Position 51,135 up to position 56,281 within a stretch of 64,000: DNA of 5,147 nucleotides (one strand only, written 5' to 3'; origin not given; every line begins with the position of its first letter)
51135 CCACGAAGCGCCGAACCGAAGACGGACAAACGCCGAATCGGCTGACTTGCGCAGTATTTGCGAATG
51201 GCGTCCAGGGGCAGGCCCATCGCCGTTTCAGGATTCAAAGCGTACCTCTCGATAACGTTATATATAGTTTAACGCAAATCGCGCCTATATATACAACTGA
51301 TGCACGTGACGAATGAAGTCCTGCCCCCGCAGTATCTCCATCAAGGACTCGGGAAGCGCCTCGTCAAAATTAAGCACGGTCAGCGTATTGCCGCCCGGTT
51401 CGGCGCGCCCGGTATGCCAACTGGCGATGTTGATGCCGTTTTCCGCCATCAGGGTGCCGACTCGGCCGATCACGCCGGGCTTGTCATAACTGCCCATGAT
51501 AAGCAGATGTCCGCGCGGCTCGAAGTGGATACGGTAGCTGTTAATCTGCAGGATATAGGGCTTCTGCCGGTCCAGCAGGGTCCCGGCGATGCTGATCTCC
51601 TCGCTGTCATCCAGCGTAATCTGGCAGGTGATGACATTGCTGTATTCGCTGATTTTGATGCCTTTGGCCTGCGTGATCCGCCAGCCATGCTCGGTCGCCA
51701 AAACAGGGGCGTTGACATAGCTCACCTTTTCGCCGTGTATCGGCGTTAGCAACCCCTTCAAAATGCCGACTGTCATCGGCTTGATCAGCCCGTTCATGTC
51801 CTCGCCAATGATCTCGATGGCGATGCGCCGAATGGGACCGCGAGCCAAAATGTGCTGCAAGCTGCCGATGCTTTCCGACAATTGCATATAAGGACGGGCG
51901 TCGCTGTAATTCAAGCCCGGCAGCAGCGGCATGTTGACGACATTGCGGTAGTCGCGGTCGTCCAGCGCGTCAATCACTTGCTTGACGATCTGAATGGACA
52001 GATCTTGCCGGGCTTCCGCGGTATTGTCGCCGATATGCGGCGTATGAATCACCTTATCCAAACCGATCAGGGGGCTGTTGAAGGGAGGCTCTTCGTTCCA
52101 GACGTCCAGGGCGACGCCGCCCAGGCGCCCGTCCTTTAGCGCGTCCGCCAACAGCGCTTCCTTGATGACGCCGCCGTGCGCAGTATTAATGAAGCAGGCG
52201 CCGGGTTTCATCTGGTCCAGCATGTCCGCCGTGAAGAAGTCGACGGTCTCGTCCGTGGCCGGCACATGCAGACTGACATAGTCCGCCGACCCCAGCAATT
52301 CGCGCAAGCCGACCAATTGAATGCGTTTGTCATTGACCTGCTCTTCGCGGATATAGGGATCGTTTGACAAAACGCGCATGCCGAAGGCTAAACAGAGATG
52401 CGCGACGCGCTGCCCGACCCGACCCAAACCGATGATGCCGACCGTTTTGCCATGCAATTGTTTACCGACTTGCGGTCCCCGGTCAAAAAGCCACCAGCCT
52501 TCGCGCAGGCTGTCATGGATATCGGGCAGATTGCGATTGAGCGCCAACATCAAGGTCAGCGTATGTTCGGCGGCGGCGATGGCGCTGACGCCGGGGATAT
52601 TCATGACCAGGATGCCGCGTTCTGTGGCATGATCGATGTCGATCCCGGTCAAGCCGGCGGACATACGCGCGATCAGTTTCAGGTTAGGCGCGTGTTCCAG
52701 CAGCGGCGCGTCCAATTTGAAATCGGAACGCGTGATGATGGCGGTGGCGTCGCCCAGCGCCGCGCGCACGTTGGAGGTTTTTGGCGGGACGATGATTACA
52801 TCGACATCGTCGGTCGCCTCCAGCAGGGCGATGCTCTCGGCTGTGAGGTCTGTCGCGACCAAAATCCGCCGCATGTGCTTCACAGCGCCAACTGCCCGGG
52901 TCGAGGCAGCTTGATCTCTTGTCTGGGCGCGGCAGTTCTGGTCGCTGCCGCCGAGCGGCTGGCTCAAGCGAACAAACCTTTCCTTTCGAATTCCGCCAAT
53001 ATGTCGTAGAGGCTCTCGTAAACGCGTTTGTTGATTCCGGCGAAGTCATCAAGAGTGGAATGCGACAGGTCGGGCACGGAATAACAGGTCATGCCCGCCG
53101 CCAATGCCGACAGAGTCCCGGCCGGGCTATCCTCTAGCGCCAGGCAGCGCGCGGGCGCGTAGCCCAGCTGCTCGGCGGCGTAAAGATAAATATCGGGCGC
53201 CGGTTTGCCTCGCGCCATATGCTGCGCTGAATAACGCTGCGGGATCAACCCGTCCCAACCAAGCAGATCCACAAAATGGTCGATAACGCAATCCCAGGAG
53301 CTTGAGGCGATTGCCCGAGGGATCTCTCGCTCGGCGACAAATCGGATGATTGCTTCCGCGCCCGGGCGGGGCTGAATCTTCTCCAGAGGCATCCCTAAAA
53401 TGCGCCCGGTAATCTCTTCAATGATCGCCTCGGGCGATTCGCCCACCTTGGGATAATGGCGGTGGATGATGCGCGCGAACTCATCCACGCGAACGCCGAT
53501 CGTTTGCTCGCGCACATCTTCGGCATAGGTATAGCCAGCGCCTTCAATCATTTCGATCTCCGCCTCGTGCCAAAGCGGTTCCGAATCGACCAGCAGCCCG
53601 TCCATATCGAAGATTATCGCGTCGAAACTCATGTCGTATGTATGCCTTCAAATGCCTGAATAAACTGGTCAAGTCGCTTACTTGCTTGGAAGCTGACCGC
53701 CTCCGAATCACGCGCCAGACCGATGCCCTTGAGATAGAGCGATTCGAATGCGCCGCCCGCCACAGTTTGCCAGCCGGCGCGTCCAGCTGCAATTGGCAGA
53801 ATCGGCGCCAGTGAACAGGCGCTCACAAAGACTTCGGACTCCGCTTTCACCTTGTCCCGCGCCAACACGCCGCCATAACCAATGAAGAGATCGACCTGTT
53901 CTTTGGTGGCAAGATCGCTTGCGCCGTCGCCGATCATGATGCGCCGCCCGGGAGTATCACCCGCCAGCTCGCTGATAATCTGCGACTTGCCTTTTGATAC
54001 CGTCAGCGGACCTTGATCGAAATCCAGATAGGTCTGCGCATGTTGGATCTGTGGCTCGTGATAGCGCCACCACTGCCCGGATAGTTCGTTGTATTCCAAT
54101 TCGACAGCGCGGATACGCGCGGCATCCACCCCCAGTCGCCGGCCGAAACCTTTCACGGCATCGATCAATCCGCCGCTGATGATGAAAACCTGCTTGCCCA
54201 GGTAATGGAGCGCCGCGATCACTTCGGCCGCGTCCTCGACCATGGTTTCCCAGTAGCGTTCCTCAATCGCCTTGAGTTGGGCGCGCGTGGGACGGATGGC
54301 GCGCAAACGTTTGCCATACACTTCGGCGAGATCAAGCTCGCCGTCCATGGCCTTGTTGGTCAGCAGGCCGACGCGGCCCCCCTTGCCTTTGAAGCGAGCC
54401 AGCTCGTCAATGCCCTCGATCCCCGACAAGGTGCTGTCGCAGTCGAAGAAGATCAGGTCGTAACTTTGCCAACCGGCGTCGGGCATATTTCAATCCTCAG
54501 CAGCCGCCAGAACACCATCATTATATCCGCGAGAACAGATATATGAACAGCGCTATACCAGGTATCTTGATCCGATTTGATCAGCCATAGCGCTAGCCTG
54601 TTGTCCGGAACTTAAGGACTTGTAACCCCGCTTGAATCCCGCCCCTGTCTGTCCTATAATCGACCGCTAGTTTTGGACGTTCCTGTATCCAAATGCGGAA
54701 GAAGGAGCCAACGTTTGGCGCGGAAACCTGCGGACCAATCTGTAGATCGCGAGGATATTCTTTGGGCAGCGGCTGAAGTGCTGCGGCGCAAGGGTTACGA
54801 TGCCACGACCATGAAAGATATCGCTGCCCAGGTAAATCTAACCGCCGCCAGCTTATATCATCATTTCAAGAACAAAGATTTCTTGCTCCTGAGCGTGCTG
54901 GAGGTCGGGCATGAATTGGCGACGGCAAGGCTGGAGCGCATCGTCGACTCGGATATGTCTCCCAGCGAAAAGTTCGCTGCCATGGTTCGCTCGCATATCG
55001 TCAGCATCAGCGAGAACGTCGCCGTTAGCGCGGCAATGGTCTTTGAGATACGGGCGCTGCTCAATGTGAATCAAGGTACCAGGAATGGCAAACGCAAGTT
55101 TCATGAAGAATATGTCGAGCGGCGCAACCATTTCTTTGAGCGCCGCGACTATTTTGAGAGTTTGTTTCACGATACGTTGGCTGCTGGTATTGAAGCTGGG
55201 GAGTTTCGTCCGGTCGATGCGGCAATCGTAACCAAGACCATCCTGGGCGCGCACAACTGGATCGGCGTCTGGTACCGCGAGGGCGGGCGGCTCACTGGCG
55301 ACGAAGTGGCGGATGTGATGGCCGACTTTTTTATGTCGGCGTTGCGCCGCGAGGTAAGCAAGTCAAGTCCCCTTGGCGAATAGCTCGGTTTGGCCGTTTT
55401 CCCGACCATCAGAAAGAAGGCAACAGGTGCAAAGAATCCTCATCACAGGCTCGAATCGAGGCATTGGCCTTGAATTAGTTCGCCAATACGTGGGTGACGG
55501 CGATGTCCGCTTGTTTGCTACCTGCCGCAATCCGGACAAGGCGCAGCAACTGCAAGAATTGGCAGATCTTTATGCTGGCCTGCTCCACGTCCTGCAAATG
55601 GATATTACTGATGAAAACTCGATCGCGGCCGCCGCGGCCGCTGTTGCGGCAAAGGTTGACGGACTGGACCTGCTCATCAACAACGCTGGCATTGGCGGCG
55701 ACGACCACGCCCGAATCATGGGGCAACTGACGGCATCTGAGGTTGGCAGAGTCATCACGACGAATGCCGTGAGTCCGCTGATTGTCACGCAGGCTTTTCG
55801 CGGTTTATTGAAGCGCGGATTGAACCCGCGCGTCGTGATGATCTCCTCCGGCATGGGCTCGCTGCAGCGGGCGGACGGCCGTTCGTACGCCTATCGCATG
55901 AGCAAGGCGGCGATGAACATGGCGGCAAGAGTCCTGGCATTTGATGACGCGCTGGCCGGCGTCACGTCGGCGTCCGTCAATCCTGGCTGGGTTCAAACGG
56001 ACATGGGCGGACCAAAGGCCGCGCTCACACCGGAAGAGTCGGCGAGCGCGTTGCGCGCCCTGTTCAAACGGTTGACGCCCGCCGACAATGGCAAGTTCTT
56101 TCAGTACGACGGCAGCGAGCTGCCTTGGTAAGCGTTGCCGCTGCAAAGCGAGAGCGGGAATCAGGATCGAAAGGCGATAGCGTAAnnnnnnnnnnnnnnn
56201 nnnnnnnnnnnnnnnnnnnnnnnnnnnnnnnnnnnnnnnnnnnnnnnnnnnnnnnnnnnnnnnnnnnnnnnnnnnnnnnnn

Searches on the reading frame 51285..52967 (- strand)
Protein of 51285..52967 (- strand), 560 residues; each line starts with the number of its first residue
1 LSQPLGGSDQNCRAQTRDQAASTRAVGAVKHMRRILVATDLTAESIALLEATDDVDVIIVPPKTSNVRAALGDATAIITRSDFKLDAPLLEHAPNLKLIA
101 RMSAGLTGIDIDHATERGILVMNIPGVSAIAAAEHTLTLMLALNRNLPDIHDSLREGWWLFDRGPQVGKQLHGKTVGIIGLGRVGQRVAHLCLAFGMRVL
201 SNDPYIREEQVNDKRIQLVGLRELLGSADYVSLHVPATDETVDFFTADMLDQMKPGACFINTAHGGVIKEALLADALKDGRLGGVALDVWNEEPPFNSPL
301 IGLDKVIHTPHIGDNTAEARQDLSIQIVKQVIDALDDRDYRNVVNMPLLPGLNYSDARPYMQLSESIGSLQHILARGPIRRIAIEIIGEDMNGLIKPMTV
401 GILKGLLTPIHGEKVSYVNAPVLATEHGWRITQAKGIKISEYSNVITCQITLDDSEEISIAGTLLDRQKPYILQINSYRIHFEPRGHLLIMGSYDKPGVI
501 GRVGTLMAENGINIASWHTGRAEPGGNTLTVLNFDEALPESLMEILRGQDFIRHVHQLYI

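Call 23: search_protein_families(library=pfam, proteins=[window:51285-52967:-], max_evalue=0.00001)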
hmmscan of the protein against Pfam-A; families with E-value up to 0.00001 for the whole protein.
window:51285-52967:- (560 aa): 4 families
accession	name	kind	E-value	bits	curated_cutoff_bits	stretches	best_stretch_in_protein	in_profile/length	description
PF02826.25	2-Hacid_dh_C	-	1.3e-56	191.2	25.1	1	137-313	1-178/178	D-isomer specific 2-hydroxyacid dehydrogenase, NAD binding domain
PF00389.36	2-Hacid_dh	-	1.9e-28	99.3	24.6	1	35-345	1-134/134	D-isomer specific 2-hydroxyacid dehydrogenase, catalytic domain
PF19304.4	PGDH_inter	-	1.8e-22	80.1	27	1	358-476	3-119/119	D-3-phosphoglycerate dehydrogenase intervening domain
PF01842.31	ACT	-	1.4e-09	37.9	27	1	488-547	2-62/66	ACT domain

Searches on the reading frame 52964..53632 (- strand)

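Call 23: search_protein_families(library=pfam, proteins=[window:52964-53632:-], max_evalue=0.00001)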
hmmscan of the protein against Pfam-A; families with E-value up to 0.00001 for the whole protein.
window:52964-53632:- (222 aa): 2 families
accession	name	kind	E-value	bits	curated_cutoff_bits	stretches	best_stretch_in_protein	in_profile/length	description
PF00702.32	Hydrolase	-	2.7e-24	87.1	26.4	1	4-180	2-191/191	haloacid dehalogenase-like hydrolase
PF13419.12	HAD_2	-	3.9e-22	79.6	23.8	1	6-184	1-176/178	Haloacid dehalogenase-like hydrolase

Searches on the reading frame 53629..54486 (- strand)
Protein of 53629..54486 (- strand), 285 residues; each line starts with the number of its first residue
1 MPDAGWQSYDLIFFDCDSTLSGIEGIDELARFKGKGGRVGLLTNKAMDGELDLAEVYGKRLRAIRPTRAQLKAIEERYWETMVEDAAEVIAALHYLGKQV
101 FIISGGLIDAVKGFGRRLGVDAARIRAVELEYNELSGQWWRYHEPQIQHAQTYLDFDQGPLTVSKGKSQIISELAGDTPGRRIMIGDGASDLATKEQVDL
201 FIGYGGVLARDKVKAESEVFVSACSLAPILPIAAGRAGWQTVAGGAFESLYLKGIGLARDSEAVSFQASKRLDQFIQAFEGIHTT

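Call 23: search_protein_families(library=pfam, proteins=[window:53629-54486:-], max_evalue=0.00001)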
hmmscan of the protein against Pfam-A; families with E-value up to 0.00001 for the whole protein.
window:53629-54486:- (285 aa): 2 families
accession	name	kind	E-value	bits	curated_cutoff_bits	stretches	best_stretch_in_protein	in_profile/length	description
PF00702.32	Hydrolase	-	2.7e-08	34.9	26.4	1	9-193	1-185/191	haloacid dehalogenase-like hydrolase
PF12710.13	HAD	-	1.3e-07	32.7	27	1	12-193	1-186/189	haloacid dehalogenase-like hydrolase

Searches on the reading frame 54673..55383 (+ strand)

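Call 23: search_protein_families(library=pfam, proteins=[window:54673-55383:+], max_evalue=0.00001)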
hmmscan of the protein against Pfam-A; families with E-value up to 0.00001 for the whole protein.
window:54673-55383:+ (236 aa): 2 families
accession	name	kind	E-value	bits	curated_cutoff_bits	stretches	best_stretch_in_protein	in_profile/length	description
PF17932.6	TetR_C_24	-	7.4e-25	87.9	26.4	1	149-223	39-113/114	Tetracyclin repressor-like, C-terminal domain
PF00440.29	TetR_N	-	4.1e-16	58.9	24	1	29-74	1-46/47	Bacterial regulatory proteins, tetR family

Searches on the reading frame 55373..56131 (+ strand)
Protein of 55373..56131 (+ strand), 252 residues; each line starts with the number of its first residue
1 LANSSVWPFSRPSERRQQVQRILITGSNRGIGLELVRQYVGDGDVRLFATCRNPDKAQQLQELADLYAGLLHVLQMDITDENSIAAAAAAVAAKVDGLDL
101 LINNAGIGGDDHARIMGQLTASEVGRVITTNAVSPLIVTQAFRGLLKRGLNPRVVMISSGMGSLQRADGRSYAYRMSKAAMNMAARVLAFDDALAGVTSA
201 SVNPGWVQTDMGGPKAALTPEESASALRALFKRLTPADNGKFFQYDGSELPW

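Call 74: search_protein_families(library=pfam, proteins=[window:55373-56131:+], max_evalue=0.001)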
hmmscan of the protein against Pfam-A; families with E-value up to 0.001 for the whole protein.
window:55373-56131:+ (252 aa): 4 families
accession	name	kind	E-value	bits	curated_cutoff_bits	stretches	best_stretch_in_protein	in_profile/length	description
PF00106.31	adh_short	-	4.5e-34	118.1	26.6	1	21-214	2-189/195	short chain dehydrogenase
PF13561.12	adh_short_C2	-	9.1e-27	94.6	27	1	28-233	5-202/236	Enoyl-(Acyl carrier protein) reductase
PF08659.16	KR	-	8.3e-09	36.1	22.6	1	22-173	3-150/180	KR domain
PF13460.12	NAD_binding_10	-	6.1e-06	26.7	27.2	1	26-132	1-98/184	NAD(P)H-binding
